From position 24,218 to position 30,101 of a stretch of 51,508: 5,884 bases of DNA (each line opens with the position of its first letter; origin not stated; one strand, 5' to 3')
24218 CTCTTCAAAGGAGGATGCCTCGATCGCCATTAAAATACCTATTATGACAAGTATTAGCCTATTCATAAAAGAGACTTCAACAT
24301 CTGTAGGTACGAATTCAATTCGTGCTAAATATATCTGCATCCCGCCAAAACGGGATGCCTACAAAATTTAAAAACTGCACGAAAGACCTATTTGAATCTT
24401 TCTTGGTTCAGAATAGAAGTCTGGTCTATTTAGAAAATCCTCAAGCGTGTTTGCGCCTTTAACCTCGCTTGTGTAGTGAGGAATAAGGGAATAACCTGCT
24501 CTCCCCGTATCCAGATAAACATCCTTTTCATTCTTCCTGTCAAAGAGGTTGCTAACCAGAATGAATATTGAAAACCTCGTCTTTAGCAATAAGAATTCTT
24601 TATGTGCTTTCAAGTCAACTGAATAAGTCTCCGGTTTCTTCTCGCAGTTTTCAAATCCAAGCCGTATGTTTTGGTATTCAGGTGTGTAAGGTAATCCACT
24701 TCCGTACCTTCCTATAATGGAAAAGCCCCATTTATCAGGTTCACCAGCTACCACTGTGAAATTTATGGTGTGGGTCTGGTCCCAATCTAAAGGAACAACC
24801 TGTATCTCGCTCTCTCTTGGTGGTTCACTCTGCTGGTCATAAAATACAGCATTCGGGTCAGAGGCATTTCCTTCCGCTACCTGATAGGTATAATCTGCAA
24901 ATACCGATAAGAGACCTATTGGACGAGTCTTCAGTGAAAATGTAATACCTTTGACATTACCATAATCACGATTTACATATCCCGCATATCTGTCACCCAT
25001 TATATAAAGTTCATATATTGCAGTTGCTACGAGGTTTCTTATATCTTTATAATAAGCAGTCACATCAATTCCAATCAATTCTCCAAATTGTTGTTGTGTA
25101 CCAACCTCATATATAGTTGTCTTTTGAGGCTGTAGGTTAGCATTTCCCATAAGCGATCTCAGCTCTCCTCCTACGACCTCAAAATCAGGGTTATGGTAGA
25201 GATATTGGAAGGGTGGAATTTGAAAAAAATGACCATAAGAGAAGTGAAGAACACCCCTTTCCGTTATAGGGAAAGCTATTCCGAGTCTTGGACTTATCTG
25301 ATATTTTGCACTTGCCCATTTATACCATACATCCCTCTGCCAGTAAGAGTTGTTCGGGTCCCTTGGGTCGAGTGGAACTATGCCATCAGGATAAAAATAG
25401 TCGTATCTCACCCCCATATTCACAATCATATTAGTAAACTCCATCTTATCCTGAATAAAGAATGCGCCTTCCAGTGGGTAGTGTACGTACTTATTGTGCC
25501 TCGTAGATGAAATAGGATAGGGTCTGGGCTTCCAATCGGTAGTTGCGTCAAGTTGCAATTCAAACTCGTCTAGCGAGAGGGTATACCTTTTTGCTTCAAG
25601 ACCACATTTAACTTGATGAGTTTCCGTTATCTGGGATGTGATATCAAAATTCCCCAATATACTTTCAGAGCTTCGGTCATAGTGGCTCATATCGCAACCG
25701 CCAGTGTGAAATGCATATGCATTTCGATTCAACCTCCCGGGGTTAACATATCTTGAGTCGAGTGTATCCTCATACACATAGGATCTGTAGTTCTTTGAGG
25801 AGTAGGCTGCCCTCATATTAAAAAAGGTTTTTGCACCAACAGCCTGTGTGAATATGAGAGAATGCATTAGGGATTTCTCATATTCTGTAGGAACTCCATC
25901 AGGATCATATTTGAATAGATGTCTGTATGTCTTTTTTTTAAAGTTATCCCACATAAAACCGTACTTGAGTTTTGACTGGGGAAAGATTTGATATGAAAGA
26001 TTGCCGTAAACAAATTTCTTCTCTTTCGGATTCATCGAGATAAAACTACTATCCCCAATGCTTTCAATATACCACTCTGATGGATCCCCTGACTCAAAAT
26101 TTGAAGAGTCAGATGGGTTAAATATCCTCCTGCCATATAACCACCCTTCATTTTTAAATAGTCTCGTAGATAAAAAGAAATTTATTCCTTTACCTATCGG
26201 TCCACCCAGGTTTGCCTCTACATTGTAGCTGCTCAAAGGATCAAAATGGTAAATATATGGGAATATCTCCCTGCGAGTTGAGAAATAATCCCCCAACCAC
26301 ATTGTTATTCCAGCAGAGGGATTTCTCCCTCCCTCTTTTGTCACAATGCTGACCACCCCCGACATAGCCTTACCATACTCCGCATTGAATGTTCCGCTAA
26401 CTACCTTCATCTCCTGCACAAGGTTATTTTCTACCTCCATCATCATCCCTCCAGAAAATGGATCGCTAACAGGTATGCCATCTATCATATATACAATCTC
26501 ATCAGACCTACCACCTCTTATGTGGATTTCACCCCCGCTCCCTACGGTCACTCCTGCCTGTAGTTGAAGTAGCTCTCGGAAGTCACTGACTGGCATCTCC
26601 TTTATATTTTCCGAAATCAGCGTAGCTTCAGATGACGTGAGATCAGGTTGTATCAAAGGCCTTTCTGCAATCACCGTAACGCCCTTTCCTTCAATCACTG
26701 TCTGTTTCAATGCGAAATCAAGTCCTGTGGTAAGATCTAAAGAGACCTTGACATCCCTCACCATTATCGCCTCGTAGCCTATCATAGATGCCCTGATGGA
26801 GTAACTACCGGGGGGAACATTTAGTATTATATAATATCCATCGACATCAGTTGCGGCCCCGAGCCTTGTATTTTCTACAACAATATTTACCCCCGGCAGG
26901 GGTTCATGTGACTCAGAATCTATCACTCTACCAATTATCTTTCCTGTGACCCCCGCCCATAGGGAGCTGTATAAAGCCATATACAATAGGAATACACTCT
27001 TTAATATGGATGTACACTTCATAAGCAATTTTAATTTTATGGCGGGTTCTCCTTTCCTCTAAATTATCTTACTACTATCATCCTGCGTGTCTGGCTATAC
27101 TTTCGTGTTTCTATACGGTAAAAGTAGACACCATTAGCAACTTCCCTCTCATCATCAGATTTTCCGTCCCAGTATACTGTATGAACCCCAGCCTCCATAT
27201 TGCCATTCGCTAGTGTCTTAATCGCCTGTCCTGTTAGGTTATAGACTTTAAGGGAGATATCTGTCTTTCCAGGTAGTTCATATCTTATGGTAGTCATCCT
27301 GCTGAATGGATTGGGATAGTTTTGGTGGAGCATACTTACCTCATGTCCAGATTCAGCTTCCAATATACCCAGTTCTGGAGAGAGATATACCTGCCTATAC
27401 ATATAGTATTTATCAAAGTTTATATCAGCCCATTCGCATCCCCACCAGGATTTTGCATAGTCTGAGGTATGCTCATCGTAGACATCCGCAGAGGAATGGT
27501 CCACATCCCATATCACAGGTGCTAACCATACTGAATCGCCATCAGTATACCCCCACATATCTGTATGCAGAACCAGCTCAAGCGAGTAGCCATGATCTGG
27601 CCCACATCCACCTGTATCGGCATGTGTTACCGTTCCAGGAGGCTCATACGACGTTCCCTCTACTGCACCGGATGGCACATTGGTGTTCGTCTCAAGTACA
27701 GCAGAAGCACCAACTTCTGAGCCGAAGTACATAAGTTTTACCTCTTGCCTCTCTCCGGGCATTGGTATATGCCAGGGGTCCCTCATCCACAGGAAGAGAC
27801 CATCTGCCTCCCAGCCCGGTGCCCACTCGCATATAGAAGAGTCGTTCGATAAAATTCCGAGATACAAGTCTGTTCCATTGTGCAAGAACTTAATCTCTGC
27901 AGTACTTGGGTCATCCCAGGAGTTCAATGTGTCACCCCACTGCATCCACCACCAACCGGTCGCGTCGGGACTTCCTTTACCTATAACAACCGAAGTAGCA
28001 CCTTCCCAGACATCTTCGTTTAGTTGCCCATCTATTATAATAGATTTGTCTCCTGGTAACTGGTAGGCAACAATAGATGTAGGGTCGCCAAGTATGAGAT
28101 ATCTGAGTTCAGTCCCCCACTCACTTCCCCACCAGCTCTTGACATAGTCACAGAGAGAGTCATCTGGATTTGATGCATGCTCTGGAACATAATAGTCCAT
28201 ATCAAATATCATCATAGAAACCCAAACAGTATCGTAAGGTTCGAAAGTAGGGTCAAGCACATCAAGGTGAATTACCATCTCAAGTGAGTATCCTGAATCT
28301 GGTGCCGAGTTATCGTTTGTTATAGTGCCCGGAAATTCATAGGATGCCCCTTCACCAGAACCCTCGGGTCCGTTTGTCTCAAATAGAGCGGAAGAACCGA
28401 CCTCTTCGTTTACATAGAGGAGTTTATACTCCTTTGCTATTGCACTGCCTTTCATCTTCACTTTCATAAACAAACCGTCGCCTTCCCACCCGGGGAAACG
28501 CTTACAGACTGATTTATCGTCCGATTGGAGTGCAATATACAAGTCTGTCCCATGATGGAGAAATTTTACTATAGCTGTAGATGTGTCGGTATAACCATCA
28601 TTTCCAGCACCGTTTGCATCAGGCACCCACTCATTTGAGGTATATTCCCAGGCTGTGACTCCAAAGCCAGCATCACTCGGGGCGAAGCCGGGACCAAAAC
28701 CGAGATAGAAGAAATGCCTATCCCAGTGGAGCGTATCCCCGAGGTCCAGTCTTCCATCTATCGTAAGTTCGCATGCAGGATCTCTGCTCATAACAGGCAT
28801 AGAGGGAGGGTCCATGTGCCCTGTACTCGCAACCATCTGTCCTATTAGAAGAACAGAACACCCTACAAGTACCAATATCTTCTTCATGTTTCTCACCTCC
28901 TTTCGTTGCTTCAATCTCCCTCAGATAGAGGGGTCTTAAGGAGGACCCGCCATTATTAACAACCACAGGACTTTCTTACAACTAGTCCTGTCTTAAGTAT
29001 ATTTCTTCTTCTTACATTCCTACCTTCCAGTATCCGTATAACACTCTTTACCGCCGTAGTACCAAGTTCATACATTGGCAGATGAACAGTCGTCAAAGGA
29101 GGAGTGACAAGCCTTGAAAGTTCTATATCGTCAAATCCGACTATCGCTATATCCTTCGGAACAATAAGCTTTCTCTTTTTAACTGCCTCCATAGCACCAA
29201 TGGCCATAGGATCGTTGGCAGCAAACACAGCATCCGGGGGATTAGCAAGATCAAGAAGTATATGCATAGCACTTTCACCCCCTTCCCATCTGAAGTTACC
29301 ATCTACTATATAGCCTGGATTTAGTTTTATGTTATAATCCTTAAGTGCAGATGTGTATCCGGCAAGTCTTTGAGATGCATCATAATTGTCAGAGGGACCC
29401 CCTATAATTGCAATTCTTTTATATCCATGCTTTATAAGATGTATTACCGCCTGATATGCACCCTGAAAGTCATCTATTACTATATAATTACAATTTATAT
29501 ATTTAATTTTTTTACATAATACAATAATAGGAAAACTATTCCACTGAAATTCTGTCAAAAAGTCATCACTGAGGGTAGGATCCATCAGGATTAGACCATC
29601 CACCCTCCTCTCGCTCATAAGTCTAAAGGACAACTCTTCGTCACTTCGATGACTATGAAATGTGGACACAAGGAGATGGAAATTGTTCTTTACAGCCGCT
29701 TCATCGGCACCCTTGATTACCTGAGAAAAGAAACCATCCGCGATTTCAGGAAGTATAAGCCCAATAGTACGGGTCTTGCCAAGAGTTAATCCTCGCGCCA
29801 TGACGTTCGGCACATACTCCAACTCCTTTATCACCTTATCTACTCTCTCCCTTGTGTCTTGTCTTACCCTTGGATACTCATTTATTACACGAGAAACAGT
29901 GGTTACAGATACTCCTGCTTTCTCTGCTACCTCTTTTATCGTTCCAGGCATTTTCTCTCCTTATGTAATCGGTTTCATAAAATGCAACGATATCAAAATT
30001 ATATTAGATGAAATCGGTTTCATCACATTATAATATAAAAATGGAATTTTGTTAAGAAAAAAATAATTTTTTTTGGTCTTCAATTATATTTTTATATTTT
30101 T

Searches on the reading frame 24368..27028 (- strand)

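Call 8: search_protein_families(library=pfam, proteins=[window:24368-27028:-], max_evalue=0.001)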
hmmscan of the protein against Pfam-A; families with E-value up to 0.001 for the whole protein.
window:24368-27028:- (886 aa): 5 families
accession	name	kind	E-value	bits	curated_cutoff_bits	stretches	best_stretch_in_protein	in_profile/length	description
PF00593.30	TonB_dep_Rec_b-barrel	-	6.6e-21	76.1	27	1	403-782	77-393/436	TonB dependent receptor-like, beta-barrel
PF13715.12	CarbopepD_reg_2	-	8e-19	67.9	32.2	1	32-119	2-88/88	CarboxypepD_reg-like domain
PF13620.12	CarboxypepD_reg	-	1.3e-17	64.3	32.3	1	31-108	2-82/82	Carboxypeptidase regulatory-like domain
PF07715.20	Plug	-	4.8e-10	40.3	23.9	1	130-225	5-107/107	TonB-dependent Receptor Plug Domain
PF25183.1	OMP_b-brl_4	-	1.8e-06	27.1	30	1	458-616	321-479/838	Outer membrane beta barrel domain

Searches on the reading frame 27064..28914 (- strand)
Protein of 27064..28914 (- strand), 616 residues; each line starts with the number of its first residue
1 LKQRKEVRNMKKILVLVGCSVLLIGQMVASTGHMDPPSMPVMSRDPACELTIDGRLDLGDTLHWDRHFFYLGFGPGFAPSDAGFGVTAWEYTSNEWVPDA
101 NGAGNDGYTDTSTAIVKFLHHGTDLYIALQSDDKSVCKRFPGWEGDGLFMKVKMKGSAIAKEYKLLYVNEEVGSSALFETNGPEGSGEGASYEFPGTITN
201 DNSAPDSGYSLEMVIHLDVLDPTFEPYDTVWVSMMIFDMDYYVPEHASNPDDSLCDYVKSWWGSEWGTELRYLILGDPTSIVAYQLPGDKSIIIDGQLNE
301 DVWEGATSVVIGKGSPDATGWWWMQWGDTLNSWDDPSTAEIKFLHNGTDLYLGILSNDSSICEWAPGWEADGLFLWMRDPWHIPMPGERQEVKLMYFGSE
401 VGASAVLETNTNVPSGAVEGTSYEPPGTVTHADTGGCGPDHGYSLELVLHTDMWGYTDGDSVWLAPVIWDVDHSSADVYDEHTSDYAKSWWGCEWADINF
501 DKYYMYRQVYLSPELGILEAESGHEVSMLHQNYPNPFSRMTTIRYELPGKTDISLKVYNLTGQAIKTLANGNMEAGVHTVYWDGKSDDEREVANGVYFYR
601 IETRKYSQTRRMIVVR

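Call 8: search_protein_families(library=pfam, proteins=[window:27064-28914:-], max_evalue=0.001)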
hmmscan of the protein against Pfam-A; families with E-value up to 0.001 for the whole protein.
window:27064-28914:- (616 aa): 3 families
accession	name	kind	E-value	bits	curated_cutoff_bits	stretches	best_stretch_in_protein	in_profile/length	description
PF13860.13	FlgD_ig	-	5e-10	39.6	27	1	542-603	13-75/79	FlgD Ig-like domain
PF18962.6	Por_Secre_tail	-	2.5e-07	31.3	27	1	533-614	2-75/75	Secretion system C-terminal sorting domain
PF13585.12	CHU_C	-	2.2e-05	24.9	27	1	551-606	27-75/86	CHU_C Type IX secretion signal domain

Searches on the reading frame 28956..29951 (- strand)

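Call 8: search_protein_families(library=pfam, proteins=[window:28956-29951:-], max_evalue=0.001)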
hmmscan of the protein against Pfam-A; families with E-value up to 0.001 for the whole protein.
window:28956-29951:- (331 aa): 6 families
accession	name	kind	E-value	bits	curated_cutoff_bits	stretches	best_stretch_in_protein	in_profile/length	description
PF13377.12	Peripla_BP_3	-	5.3e-36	124.6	26.5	1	171-329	3-167/167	Periplasmic binding protein-like domain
PF00532.27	Peripla_BP_1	-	1.4e-26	94.1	22.2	1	61-315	2-269/281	Periplasmic binding proteins and sugar binding domain of LacI family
PF00356.27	LacI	-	7.4e-21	74.1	27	1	4-49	1-46/46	Bacterial regulatory proteins, lacI family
PF13407.12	Peripla_BP_4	-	9.1e-17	61.9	35.1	1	63-311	1-257/258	Periplasmic binding protein domain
PF13542.12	HTH_Tnp_ISL3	-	0.00047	20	27.4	0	4-26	28-50/51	Helix-turn-helix domain of transposase family ISL3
PF01381.28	HTH_3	-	0.00088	19.7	23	0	4-32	11-39/55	Helix-turn-helix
